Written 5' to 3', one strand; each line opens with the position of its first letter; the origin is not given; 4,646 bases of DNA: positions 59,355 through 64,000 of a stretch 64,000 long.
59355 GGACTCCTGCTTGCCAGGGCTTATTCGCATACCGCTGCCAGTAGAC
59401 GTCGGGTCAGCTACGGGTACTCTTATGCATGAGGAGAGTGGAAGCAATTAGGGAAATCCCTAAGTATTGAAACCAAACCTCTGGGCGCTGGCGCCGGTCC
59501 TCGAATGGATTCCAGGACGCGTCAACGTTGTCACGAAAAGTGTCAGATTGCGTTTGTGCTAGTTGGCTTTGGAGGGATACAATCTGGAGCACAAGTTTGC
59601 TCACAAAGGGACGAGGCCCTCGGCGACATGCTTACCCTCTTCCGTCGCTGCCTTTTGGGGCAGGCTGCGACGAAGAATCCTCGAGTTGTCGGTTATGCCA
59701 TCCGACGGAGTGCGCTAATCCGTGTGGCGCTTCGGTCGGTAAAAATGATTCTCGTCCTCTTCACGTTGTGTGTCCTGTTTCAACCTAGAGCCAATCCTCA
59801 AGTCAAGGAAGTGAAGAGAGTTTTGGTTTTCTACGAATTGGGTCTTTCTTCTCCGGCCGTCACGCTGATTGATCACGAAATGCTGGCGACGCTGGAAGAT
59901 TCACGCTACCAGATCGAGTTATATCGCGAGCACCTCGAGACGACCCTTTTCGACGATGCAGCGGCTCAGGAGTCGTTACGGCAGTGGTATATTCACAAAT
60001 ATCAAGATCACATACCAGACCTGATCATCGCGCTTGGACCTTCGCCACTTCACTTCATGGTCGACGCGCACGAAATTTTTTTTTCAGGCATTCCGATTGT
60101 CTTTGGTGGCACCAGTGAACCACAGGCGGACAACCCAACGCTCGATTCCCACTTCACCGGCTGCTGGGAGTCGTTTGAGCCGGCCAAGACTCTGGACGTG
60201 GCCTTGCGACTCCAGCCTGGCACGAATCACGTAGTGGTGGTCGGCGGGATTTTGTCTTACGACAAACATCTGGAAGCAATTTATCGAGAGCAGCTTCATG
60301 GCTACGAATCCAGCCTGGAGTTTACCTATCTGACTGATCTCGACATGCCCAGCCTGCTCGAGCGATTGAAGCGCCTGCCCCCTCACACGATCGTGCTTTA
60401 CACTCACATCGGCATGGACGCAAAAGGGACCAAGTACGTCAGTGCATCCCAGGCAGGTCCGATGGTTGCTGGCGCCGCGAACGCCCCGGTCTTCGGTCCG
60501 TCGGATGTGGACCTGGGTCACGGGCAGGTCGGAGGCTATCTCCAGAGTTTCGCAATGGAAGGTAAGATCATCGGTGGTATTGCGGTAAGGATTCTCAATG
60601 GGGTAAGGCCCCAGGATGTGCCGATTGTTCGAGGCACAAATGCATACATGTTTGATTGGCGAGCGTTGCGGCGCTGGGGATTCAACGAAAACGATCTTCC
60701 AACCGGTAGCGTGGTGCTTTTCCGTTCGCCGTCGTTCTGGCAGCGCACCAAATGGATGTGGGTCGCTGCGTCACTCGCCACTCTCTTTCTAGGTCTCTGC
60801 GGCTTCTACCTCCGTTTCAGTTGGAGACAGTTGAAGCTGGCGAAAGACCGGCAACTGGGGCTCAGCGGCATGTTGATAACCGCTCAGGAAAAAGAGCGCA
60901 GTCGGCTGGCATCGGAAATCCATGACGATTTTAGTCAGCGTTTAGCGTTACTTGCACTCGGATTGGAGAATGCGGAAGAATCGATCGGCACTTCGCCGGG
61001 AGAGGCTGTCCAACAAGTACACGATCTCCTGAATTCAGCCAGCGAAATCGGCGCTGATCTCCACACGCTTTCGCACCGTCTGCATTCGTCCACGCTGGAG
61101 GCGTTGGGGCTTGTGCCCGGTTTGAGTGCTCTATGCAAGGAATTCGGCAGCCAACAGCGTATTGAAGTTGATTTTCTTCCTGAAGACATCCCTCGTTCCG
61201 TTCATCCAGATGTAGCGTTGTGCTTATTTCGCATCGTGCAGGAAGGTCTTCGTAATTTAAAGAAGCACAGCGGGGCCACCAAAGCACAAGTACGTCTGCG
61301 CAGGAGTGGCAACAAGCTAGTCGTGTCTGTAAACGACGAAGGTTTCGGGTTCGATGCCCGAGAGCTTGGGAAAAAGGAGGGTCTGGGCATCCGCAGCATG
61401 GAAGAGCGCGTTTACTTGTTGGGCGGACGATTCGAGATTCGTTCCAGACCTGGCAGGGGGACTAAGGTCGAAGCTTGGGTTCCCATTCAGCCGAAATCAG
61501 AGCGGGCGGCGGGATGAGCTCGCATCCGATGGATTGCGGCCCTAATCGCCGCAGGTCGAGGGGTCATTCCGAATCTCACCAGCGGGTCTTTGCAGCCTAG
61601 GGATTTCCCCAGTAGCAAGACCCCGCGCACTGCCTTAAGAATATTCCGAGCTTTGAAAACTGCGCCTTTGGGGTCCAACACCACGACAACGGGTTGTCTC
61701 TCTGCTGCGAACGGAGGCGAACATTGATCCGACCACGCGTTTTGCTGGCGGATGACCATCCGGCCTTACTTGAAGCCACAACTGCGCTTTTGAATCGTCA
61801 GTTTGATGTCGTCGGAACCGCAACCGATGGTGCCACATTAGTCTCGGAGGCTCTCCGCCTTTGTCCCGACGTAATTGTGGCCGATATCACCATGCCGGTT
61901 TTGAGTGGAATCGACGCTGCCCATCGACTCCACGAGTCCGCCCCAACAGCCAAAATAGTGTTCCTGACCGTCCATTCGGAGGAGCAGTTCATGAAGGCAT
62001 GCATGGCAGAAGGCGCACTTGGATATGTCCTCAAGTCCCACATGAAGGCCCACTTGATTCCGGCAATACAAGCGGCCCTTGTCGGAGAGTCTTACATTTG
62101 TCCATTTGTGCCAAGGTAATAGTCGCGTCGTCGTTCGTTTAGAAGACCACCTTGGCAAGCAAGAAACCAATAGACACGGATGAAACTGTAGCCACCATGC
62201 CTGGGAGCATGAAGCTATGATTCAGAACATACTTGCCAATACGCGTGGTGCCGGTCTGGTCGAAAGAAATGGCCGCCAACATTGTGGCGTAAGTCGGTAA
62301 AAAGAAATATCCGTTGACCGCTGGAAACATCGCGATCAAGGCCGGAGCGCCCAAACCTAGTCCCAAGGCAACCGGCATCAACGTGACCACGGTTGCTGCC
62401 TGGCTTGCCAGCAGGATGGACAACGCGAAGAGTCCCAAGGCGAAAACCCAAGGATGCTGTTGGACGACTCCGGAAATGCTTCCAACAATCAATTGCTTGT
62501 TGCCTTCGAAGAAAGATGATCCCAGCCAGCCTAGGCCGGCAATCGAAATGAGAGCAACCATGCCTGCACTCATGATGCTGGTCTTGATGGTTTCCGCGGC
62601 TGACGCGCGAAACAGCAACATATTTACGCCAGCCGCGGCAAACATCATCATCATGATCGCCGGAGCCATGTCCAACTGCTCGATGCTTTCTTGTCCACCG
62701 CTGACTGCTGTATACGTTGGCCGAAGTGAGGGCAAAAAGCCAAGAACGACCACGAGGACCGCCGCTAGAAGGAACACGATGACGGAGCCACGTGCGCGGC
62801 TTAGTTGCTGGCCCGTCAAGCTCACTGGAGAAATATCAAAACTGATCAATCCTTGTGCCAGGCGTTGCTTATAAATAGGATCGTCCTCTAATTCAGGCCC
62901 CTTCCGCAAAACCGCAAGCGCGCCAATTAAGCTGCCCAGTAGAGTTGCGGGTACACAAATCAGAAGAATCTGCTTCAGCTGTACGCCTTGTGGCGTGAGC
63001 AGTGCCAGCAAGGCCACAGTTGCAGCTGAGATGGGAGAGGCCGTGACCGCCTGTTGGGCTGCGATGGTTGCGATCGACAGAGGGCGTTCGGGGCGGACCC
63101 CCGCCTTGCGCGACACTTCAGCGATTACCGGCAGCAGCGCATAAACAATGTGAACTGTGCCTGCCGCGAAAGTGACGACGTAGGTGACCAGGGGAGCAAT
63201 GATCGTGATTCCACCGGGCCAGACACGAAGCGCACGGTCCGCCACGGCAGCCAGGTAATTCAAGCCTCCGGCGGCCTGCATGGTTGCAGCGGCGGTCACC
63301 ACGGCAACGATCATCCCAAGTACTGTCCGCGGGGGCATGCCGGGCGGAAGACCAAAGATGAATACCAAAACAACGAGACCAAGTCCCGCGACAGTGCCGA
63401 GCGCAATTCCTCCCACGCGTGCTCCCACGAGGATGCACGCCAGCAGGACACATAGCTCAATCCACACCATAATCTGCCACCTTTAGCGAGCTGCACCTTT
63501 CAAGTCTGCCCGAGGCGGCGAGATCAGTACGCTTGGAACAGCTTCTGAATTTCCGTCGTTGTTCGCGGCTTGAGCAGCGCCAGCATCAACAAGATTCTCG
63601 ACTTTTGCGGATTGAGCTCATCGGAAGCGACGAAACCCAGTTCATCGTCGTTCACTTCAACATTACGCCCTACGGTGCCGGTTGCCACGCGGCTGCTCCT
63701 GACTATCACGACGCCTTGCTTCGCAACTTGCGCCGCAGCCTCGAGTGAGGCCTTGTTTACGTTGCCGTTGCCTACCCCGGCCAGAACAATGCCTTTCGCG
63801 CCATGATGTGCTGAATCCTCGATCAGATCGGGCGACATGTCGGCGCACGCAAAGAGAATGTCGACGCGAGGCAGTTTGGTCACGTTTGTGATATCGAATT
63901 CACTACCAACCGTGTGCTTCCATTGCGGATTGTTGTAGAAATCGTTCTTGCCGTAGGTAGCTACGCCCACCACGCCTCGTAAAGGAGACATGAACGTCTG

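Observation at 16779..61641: Directional 16-nt palindrome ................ fused to a -35-like TTGCnn box: 15 full and 2 half copies, all intergenic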

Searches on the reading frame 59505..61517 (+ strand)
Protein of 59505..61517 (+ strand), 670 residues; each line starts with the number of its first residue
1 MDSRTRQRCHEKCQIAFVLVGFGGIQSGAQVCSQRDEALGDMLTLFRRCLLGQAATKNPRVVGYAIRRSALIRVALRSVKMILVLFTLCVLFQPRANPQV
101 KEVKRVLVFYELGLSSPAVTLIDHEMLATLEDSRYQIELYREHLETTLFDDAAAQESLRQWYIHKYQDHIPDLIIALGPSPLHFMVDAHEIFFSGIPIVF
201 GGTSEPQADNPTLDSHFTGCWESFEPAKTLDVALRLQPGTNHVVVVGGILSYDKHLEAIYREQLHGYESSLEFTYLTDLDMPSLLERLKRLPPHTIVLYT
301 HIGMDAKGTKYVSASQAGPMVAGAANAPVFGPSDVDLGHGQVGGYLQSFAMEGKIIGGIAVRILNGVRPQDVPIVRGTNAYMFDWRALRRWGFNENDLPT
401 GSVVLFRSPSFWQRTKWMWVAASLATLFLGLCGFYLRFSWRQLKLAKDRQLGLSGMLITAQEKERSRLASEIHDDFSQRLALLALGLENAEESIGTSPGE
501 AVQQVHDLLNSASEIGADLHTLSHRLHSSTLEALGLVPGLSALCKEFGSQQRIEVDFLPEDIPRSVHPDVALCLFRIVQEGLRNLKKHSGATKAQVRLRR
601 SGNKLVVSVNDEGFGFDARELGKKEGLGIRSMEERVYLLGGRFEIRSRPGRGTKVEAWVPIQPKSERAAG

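Call 8: search_protein_families(library=pfam, proteins=[window:59505-61517:+])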
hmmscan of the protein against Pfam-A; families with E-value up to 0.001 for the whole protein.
window:59505-61517:+ (670 aa): 2 families
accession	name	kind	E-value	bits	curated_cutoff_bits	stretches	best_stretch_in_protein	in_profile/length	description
PF02518.31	HATPase_c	-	2.9e-11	44.2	26.4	1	574-662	6-110/111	Histidine kinase-, DNA gyrase B-, and HSP90-like ATPase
PF07730.19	HisKA_3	-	3.4e-10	40.7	24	1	464-530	1-67/68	Histidine kinase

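Call 26: search_solved_structures(query=window:59505-61517:+, max_evalue=0.01)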
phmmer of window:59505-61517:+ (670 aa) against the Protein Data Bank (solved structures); distinct sequences matched with E-value up to 0.01: 9.
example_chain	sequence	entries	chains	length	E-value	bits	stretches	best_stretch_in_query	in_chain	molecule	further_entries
4gt8_A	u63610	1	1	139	5.3e-12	48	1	566-663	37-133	Sensor protein vraS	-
3gig_A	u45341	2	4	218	1.4e-08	36.7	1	462-660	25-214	Sensor histidine kinase desK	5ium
3ehf_A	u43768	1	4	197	1.5e-08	36.6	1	463-660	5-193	Sensor kinase (YocF protein)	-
7ssj_A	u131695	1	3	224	1.5e-08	36.6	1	462-660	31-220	Sensor histidine kinase DesK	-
3gie_A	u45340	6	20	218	1.8e-07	33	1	462-660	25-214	Sensor histidine kinase desK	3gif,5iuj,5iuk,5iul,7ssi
3ehh_A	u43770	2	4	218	4.5e-07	31.7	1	462-660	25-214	Sensor kinase (YocF protein)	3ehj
3ehg_A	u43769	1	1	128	0.00043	21.9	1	574-660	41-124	Sensor kinase (YocF protein)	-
3zxo_A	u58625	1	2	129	0.00087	20.8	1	574-659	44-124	REDOX SENSOR HISTIDINE KINASE RESPONSE REGULATOR DEVS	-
8sbm_A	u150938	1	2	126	0.003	19.1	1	574-659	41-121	GAF domain-containing protein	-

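Call 37: search_protein_families(library=ncbifam, proteins=[window:59505-61517:+], max_evalue=0.00001)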
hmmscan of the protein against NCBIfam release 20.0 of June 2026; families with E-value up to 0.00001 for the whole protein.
window:59505-61517:+ (670 aa): 7 families
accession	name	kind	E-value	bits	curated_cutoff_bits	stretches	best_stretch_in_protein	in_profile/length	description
NF052443.1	SensHisKinMctS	equivalog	1.3e-40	139.1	700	1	437-664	223-451/457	two-component system sensor histidine kinase MctS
NF008649.0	PRK11644.1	equivalog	1.1e-25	90.3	408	1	421-660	260-495/499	signal transduction histidine-protein kinase/phosphatase UhpB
NF052531.1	Strep_LiaS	equivalog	1.9e-22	80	450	1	462-661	130-327/328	envelope stress sensor histidine kinase LiaS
NF007896.0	PRK10600.1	equivalog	1.7e-19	69.9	578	1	448-656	376-580/598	nitrate/nitrite two-component system sensor histidine kinase NarX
NF047322.1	HK_morpho_MacS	equivalog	2.5e-17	63.1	300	1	457-660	175-367/367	MacS family sensor histidine kinase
NF008184.0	PRK10935.1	equivalog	3.3e-14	52.4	553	1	464-661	363-559/565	nitrate/nitrite two-component system sensor histidine kinase NarQ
NF047786.1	his_kin_MadS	equivalog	2.2e-12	46.8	500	1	458-660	224-434/434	MadS family sensor histidine kinase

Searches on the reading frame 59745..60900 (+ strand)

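Call 36: search_protein_families(library=pfam, proteins=[window:59745-60900:+], max_evalue=1)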
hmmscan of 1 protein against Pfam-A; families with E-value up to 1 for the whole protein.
window:59745-60900:+ (385 aa): 2 families
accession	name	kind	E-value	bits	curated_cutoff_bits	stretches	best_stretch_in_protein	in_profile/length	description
PF25559.1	DUF7931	-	0.023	14.8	27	1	45-87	8-50/149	Domain of unknown function (DUF7931)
PF04392.18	ABC_sub_bind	-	0.045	13.4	25.9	0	231-299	196-264/293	ABC transporter substrate binding protein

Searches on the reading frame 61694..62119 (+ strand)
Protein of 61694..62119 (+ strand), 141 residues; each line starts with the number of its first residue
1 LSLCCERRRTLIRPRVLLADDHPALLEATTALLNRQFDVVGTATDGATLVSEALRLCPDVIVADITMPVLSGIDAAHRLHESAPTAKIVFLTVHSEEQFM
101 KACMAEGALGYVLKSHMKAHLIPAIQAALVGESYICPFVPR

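Call 8: search_protein_families(library=pfam, proteins=[window:61694-62119:+])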
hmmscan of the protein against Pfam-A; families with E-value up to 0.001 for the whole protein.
window:61694-62119:+ (141 aa): 1 family
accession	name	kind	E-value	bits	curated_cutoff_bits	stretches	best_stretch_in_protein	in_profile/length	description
PF00072.30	Response_reg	-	1.5e-22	80.3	30.2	1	16-125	1-110/111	Response regulator receiver domain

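Call 37: search_protein_families(library=ncbifam, proteins=[window:61694-62119:+], max_evalue=0.00001)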
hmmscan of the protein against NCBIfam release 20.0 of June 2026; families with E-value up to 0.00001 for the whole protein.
window:61694-62119:+ (141 aa): 45 families (the best 25 are shown)
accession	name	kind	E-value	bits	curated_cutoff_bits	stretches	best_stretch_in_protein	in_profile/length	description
NF052445.1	RespRegMctR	equivalog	1e-25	90.4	300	1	15-135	3-125/205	two-component system response regulator MctR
NF011896.0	PRK15369.1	equivalog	2.5e-22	79.6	242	1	15-137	5-129/211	two component system response regulator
NF007935.0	PRK10651.1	equivalog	2.1e-19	69.5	250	1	15-134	8-129/216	two-component system response regulator NarL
NF007018.1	PRK09483.1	equivalog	9.2e-19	67.9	280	1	16-137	4-127/217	UvrY/SirA/GacA family response regulator transcription factor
NF007708.0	PRK10403.1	equivalog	2.7e-18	66.2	343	1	15-131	8-126/215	nitrate/nitrite response regulator protein NarP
NF041367.1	CheY_Halo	equivalog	8.5e-18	64.8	200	1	16-127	1-112/114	chemotaxis protein CheY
NF007419.0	PRK09958.1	equivalog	1.3e-14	54.3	251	1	17-138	4-125/204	acid-sensing system DNA-binding response regulator EvgA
NF009206.0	PRK12555.1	subfamily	2.3e-14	53.1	342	1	15-118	2-108/340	chemotaxis-specific protein-glutamate methyltransferase CheB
NF001965.0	PRK00742.1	subfamily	3e-14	53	293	1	15-118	5-111/357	chemotaxis-specific protein-glutamate methyltransferase CheB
NF047785.1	respo_reg_MadR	equivalog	3.1e-12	46.3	300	1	15-133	2-125/209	MadR family response regulator transcription factor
NF047465.1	hybrid_HK_LvrA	exception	7.5e-12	44.1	1200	1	12-121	466-576/819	hybrid histidine kinase/response regulator LvrA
TIGR02154.1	PhoB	equivalog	9.6e-12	44.7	296.2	1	14-129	3-120/226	phosphate regulon transcriptional regulator PhoB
NF008469.0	PRK11361.1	equivalog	1.7e-11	43.5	714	1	15-128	6-119/461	acetoacetate metabolism transcriptional regulator AtoC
TIGR02875.1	spore_0_A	equivalog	2e-11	43.6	200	1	15-117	4-110/262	sporulation transcription factor Spo0A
NF040689.1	MtrAB_MtrA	equivalog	2.6e-11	43.3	300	1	16-129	1-113/219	MtrAB system response regulator MtrA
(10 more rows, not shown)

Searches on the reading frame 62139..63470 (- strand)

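Call 13: search_protein_families(library=pfam, proteins=[window:62139-63470:-])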
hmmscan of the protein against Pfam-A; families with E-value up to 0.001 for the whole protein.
window:62139-63470:- (443 aa): 1 family
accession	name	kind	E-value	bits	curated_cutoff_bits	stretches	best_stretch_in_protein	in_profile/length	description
PF03605.20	DcuA_DcuB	-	3.6e-126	421.5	27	1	5-373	1-366/368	Anaerobic c4-dicarboxylate membrane transporter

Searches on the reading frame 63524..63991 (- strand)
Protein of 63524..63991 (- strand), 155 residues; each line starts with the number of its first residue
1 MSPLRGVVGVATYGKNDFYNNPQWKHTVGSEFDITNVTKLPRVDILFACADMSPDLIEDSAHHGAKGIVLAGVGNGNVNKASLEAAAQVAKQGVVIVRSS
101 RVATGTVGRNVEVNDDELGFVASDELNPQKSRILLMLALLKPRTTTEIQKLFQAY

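Call 13: search_protein_families(library=pfam, proteins=[window:63524-63991:-])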
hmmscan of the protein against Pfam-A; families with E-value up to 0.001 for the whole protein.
window:63524-63991:- (155 aa): 1 family
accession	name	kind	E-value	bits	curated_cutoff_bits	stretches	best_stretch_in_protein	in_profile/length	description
PF17763.6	Asparaginase_C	-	7e-34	116.7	34.6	1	42-152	1-114/114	Glutaminase/Asparaginase C-terminal domain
